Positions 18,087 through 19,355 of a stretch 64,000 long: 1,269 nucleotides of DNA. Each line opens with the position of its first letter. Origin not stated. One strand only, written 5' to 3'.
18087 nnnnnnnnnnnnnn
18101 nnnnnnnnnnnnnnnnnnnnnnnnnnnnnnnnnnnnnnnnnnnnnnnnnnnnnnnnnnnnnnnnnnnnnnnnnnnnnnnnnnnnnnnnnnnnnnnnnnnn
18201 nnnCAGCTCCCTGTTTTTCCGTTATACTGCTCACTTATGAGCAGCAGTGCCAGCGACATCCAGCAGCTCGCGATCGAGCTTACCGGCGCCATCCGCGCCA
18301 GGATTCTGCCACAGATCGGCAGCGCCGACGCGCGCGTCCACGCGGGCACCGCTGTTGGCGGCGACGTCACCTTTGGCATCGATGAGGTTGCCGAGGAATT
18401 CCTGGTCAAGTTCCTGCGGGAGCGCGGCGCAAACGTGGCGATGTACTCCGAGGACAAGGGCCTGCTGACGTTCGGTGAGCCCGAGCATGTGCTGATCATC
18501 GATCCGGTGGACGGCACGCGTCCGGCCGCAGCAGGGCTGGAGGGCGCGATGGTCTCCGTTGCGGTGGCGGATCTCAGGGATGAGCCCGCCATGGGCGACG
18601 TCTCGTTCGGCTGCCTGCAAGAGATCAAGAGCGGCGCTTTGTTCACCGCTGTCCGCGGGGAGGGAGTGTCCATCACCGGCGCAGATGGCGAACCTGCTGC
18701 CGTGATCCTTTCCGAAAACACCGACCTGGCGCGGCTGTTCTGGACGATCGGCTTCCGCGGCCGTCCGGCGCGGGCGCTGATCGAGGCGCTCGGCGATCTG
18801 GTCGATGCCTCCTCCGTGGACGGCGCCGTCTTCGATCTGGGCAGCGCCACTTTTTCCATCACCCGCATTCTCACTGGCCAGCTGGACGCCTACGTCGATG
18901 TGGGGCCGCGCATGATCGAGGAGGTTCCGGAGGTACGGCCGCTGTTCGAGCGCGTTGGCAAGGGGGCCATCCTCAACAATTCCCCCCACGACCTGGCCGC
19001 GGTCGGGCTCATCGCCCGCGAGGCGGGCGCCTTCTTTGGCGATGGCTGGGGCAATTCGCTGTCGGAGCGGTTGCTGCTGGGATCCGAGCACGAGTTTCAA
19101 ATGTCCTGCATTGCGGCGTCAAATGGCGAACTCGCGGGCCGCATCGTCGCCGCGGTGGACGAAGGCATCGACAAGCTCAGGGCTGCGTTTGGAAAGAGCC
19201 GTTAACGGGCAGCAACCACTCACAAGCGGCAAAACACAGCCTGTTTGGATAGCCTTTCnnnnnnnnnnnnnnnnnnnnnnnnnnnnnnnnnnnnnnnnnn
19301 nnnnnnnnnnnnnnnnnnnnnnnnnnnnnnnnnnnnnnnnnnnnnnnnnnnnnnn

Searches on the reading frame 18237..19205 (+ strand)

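Call 55: search_protein_families(library=pfam, proteins=[window:18237-19205:+], max_evalue=0.001)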
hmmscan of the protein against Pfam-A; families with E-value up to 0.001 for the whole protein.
window:18237-19205:+ (322 aa): 1 family
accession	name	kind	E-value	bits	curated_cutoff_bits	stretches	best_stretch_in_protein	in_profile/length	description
PF00459.30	Inositol_P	-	4.3e-17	62.9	27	1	31-309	27-268/271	Inositol monophosphatase family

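Call 63: search_protein_families(library=ncbifam, proteins=[window:18237-19205:+], max_evalue=0.00001)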
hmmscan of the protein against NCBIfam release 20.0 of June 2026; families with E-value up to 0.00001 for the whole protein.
window:18237-19205:+ (322 aa): 4 families
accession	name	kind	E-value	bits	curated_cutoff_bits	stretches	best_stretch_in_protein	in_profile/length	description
NF009321.0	PRK12676.1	equivalog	2.6e-26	92.3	264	1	5-224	4-205/264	bifunctional fructose-bisphosphatase/inositol-phosphate phosphatase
NF010678.0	PRK14076.1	equivalog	6.2e-20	71.6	493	1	6-223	3-226/570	bifunctional NADP phosphatase/NAD kinase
NF008027.1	PRK10757.1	equivalog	5.2e-07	28.9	332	1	34-224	29-208/267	inositol-1-monophosphatase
TIGR02067.1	his_9_HisN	equivalog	3.2e-06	26.8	275.15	0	14-156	7-139/252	histidinol-phosphatase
